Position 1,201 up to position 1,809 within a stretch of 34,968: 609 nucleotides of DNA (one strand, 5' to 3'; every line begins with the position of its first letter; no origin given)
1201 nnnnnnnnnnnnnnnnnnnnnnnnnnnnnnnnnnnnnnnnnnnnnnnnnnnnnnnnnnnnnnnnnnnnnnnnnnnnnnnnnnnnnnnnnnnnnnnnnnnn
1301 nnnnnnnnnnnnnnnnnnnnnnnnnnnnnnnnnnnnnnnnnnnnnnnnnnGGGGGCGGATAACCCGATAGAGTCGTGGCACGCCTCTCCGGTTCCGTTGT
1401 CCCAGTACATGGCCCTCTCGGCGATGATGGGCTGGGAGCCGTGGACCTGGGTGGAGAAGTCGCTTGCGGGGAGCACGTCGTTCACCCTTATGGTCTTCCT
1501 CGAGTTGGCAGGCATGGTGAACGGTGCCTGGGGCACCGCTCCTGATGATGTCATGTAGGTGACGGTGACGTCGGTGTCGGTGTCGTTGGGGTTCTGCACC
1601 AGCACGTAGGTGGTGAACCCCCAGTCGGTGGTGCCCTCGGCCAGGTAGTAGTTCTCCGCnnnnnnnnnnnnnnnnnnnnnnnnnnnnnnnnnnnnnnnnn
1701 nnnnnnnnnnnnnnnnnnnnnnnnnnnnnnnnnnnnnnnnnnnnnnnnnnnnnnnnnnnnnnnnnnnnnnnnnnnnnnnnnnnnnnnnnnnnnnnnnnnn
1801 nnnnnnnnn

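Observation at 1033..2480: An unassigned ~110-aa tandem-repeat module forms the shared C-terminus of four giant exoproteins with unrelated heads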

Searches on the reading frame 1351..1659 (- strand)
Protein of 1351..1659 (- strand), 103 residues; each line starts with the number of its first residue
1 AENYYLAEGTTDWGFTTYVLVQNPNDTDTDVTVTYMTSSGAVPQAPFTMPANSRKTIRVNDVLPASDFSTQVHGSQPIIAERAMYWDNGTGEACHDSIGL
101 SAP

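Call 13: search_solved_structures(query=A1, max_evalue=10, show_alignments=2)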
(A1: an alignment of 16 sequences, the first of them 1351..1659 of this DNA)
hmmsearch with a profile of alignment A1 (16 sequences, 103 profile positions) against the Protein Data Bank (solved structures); distinct sequences matched with E-value up to 10: 4.
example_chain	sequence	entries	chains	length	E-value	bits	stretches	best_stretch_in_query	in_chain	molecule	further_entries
2ii7_A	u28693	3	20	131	0.0024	21.6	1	19-84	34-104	Anabaena sensory rhodopsin transducer protein | Sensory rhodopsin transducer protein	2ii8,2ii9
2iia_A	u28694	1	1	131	0.0024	21.6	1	19-84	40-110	Sensory rhodopsin transducer protein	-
6s5y_A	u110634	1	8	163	0.0046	20.7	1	7-49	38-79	Group B streptococcal R4 surface protein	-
1nc7_A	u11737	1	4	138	0.074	16.8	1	2-52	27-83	hypothetical protein TM1070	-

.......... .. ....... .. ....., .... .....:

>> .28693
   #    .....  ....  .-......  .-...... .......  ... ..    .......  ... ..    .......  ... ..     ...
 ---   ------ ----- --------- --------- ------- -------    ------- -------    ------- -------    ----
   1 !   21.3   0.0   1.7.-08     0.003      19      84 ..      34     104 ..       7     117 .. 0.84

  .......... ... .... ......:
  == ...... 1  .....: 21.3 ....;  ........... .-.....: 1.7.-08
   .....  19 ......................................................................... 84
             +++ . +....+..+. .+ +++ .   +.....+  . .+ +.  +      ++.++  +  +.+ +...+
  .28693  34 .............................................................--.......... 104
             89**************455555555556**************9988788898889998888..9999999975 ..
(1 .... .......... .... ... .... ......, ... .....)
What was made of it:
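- On ASRAH (ASRT/TM1070) fold superfamily: The repeat profile against PDB gives 2ii7 at E 0.0024 and 1nc7 at 0.074 as top hits (call 13).
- The repeat profile's best PDB hits are ASRT 2ii7 (E 0.0024) and TM1070 1nc7 (call 13).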

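Call 14: search_protein_families(library=pfam, alignment_id=A1, max_evalue=1)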
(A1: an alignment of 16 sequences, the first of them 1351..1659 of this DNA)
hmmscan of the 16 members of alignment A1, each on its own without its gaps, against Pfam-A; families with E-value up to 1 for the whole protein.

A. member 1, window:1351-1659:- (103 aa): 2 families
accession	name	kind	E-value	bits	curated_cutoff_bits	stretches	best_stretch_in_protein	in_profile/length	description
PF18986.5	DUF5719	-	7.4e-05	22.5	26.2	1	6-66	55-118/319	Family of unknown function (DUF5719)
PF06030.18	WxLIP_PGBD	-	0.17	12.3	27.3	1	10-75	54-116/121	WxL Interacting Protein, peptidoglycan binding domain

B. families by the number of members that match (of 16 scanned): 12 families
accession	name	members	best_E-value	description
PF18986.5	DUF5719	13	5.9e-09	Family of unknown function (DUF5719)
PF07100.16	ASRT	4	0.013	Anabaena sensory rhodopsin transducer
PF25444.1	THBD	3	0.024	Thrombomodulin-like domain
PF19077.6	Big_13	1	0.0042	Bacterial Ig-like domain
PF23516.1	YthB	1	0.082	YthB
PF24801.1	FNIII-A_GpJ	1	0.085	Tip attachment protein J,FNIII-A domain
PF06240.19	COXG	1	0.099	Carbon monoxide dehydrogenase subunit G (CoxG)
PF17189.10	Glyco_hydro_30C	1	0.11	Glycosyl hydrolase family 30 beta sandwich domain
PF23274.1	DUF7077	1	0.16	Domain of unknown function (DUF7077)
PF06030.18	WxLIP_PGBD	1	0.17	WxL Interacting Protein, peptidoglycan binding domain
PF10261.15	FIT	1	0.21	Fat storage-inducing transmembrane protein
PF24053.1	DUF7356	1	0.21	Domain of unknown function (DUF7356)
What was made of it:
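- On Pfam PF18986 DUF5719: 13 of 16 single units match at E <= 1 (call 14).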

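Call 16: find_homologous_proteins(query=A1, max_evalue=0.001)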
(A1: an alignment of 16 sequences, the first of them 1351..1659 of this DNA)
Query A1 (16 sequences) (103 aa, profile of the alignment): 520 proteins with E <= 0.001 among 1133 candidates; the best 120 are listed.
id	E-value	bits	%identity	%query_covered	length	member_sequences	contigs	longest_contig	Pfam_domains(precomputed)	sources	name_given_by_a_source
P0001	3.4e-60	219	53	84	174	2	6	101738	PF18986.6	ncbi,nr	ncbi:MAG: hypothetical protein KKB90_02770, partial [Actinobacteria bacterium]|nr:hypothetical prote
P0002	1.8e-56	207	48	96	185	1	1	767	PF18986.6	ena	-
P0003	8.3e-56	205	55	96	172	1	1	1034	PF18986.6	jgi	-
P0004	2.5e-55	203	42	95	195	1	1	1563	PF18986.6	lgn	-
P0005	9.3e-55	201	74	83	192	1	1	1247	PF18986.6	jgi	-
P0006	1.8e-54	200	67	84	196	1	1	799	PF18986.6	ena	-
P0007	3.0e-54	200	75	78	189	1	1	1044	PF18986.6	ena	-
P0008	1.2e-53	198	67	80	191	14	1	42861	-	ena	-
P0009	4.4e-53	196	68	83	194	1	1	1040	PF18986.6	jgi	jgi:hypothetical protein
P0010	1.2e-51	191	43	84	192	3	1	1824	PF06280.19,PF18986.6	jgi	jgi:hypothetical protein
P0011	1.7e-51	191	37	100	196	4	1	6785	PF18986.6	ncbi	ncbi:MAG TPA: hypothetical protein VIK22_05205 [Candidatus Anoxymicrobiaceae bacterium]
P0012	2.1e-51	191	51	98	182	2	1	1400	PF18986.6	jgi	jgi:hypothetical protein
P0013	5.5e-51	189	65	79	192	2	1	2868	-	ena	-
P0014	2.5e-50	187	51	96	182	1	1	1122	PF18986.6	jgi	jgi:hypothetical protein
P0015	4.6e-50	186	41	84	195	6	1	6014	-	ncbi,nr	ncbi:MAG: hypothetical protein KKB90_07300, partial [Actinobacteria bacterium]|nr:hypothetical prote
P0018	2.2e-49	184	79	65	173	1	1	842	PF18986.6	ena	-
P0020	1.1e-48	182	84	53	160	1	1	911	PF18986.6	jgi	jgi:hypothetical protein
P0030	4.6e-46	173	70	59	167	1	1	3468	PF18986.6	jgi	jgi:hypothetical protein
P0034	1.0e-45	172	58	83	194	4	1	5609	PF18986.6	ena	-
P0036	1.3e-45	172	51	94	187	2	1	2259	PF18986.6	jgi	-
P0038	1.7e-45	172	86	53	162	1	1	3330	PF18986.6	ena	-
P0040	1.9e-45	171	77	52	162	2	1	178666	PF18986.6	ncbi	-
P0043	4.9e-45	170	82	53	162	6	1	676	PF18986.6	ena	-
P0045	9.9e-45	169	75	53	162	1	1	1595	PF18986.6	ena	-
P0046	1.4e-44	169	43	85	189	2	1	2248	PF18986.6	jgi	-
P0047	1.6e-44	168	73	52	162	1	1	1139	PF18986.6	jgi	jgi:hypothetical protein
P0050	2.4e-44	168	64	55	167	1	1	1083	PF18986.6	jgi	jgi:hypothetical protein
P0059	3.8e-43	164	46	98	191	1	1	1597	PF18986.6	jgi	-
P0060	4.2e-43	164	76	83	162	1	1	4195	PF18986.6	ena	-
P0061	1.2e-42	162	42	93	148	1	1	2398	PF18986.6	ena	-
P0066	3.5e-42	161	53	83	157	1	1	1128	PF18986.6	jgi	jgi:hypothetical protein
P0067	4.8e-42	160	41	93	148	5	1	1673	PF18986.6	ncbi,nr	ncbi:MAG: DUF5719 family protein, partial [Actinomycetia bacterium]|nr:DUF5719 family protein [Actin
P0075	6.0e-41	157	71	53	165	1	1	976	PF18986.6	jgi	jgi:hypothetical protein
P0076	6.0e-41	157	75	53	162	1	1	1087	PF18986.6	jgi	jgi:hypothetical protein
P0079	1.1e-40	156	43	100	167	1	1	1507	PF18986.6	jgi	jgi:hypothetical protein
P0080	1.8e-40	155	45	95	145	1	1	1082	PF18986.6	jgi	jgi:riboflavin synthase alpha subunit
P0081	2.0e-40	155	46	95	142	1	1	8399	PF18986.6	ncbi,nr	ncbi:MAG: hypothetical protein JXA49_08585, partial [Actinobacteria bacterium]|nr:hypothetical prote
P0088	7.1e-40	153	41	68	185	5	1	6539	PF18986.6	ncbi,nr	ncbi:MAG: hypothetical protein KJ602_01785, partial [Actinobacteria bacterium]|nr:hypothetical prote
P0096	2.7e-39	152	40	93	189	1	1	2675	PF18986.6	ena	-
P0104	1.3e-38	149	67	100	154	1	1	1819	PF18986.6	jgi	jgi:hypothetical protein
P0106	2.2e-38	149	47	93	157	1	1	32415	PF18986.6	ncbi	-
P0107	2.4e-38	149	40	82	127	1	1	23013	PF18986.6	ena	-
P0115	4.5e-37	144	55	85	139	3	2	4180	PF18986.6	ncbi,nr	ncbi:MAG: hypothetical protein KJ907_05480, partial [Actinobacteria bacterium]|nr:hypothetical prote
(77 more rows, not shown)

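Call 27: search_protein_representatives(alignment_id=A1)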
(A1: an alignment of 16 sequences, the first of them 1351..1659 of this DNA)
Query: 16 sequences, 103 profile positions. Proteins with E-value up to 0.001 (for the whole library): 8252; up to 1e-10: 5826; up to 1e-30: 3423. The best 150 are listed.
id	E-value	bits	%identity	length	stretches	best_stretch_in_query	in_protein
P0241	6.7e-227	752.5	-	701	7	3-102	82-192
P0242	3.8e-221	734.0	-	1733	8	2-101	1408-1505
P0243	2.7e-219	728.1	-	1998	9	3-102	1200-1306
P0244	9.8e-216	716.7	-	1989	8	2-101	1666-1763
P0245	5.1e-168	563.4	-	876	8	3-102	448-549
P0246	3.1e-162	544.8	-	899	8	2-103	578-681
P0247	2.2e-158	532.5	-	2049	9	2-89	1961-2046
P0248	2.6e-154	519.4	-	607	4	2-103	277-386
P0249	4.7e-154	518.5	-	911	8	2-102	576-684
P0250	1.5e-153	516.9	-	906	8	3-100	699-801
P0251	5.5e-150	505.5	-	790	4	2-101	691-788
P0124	7.5e-150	505.0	-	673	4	2-103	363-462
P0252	2.1e-145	490.8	-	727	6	2-101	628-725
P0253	3.9e-144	486.7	-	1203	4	2-101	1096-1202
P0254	4.8e-144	486.4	-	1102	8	3-95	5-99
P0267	1.0e-138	469.3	-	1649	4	3-103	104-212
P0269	3.9e-138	467.4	-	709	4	2-103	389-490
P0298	8.8e-134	453.4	-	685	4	2-103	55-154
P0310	3.1e-132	448.5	-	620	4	2-103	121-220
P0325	9.1e-131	443.7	-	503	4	2-102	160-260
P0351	3.8e-129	438.5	-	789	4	2-103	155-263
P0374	4.2e-127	432.0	-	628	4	2-102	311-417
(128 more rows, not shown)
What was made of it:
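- The family has 8,252 clusters at E <= 0.001 (call 27).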

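Call 52: search_protein_families(library=pfam, proteins=[P0267, P0269, P0298, P0310, P0325, P0351, P0374, P0245, P0242, P0254], max_evalue=0.0001)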
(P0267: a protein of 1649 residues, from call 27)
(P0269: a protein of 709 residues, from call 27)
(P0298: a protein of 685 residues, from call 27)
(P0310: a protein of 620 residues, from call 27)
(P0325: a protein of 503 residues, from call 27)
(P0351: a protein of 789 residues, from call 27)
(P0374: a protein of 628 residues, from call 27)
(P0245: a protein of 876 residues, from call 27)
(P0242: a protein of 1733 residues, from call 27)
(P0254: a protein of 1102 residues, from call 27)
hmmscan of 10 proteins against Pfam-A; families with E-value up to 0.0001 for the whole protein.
P0267 (1649 aa): 1 family
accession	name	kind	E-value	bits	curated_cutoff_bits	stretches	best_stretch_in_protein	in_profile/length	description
PF18986.5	DUF5719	-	2.5e-14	53.6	26.2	2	206-381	43-218/319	Family of unknown function (DUF5719)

P0269 (709 aa): 2 families
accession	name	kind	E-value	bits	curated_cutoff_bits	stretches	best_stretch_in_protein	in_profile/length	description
PF18986.5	DUF5719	-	1.5e-23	83.8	26.2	2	477-548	36-110/319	Family of unknown function (DUF5719)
PF24053.1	DUF7356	-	1.6e-07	31.6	27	0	197-254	36-91/105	Domain of unknown function (DUF7356)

P0298 (685 aa): 1 family
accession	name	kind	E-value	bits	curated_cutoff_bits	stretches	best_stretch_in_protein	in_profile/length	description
PF18986.5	DUF5719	-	2.5e-16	60.2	26.2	1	359-439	48-131/319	Family of unknown function (DUF5719)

P0310 (620 aa): 2 families
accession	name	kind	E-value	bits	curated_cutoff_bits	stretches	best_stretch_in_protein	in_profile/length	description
PF18986.5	DUF5719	-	2e-05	24.3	26.2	0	17-67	54-107/319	Family of unknown function (DUF5719)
PF11906.13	DUF3426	-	7.4e-05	23.3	27.7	0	447-497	68-111/147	Protein of unknown function (DUF3426)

P0325 (503 aa): 1 family
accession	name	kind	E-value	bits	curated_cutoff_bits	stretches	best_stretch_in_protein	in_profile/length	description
PF18986.5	DUF5719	-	2.9e-16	59.9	26.2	0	156-225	47-119/319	Family of unknown function (DUF5719)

P0351 (789 aa): 2 families
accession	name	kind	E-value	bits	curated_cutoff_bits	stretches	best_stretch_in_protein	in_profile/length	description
PF09587.15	PGA_cap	-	2.5e-72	243.9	27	1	477-716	2-253/255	Bacterial capsule synthesis protein PGA_cap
PF18986.5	DUF5719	-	1.1e-21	77.7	26.2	2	43-213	44-218/319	Family of unknown function (DUF5719)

P0374 (628 aa): 4 families
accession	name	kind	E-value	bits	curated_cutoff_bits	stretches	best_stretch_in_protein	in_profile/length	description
PF07100.16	ASRT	-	3.3e-09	37.2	25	0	219-286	30-99/119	Anabaena sensory rhodopsin transducer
PF17390.7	Bac_rhamnosid_C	-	5.2e-07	29.8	22.1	0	234-266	39-71/78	Bacterial alpha-L-rhamnosidase C-terminal domain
PF18685.7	DUF5635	-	1.8e-05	25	25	0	263-300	43-78/86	Family of unknown function (DUF5635)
PF17992.7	Agarase_CBM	-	1.9e-05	24.8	26.3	0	323-364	58-99/178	Agarase CBM like domain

P0245 (876 aa): 2 families
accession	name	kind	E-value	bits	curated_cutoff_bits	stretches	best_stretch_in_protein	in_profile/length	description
PF18986.5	DUF5719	-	6.9e-32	111.3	26.2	1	449-633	53-239/319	Family of unknown function (DUF5719)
PF07100.16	ASRT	-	2.1e-14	53.9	25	0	789-855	28-99/119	Anabaena sensory rhodopsin transducer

P0242 (1733 aa): 4 families
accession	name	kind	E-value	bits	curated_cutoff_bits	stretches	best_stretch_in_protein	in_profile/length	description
PF01833.30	TIG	-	4e-77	254.7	20.9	6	808-886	1-82/84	IPT/TIG domain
PF18986.5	DUF5719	-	6.8e-37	127.7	26.2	2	161-350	49-239/319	Family of unknown function (DUF5719)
PF07100.16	ASRT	-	1.2e-10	41.8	25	0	1539-1598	30-96/119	Anabaena sensory rhodopsin transducer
PF24053.1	DUF7356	-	9.5e-07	29.2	27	0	283-327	36-78/105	Domain of unknown function (DUF7356)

P0254 (1102 aa): 5 families
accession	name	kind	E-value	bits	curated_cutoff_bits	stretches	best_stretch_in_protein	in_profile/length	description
PF18986.5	DUF5719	-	5.1e-23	82.1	26.2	1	9-274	56-318/319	Family of unknown function (DUF5719)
PF17992.7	Agarase_CBM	-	2.5e-11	43.9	26.3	0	876-946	40-107/178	Agarase CBM like domain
PF15780.11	ASH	-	1.7e-08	35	27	0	888-958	15-88/98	Abnormal spindle-like microcephaly-assoc'd, ASPM-SPD-2-Hydin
PF07100.16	ASRT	-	1.2e-07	32.1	25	0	323-379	2-64/119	Anabaena sensory rhodopsin transducer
PF05506.17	PLipase_C_C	-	2.3e-05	25.6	24.4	0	232-288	14-67/80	Bacterial phospholipase C, C-terminal domain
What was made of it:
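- Relatives score above Pfam's ASRT cut-off, for example P0245 at 53.9 bits (call 52). One relative fuses a tetrad to a PGA_cap capsule domain (call 52).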
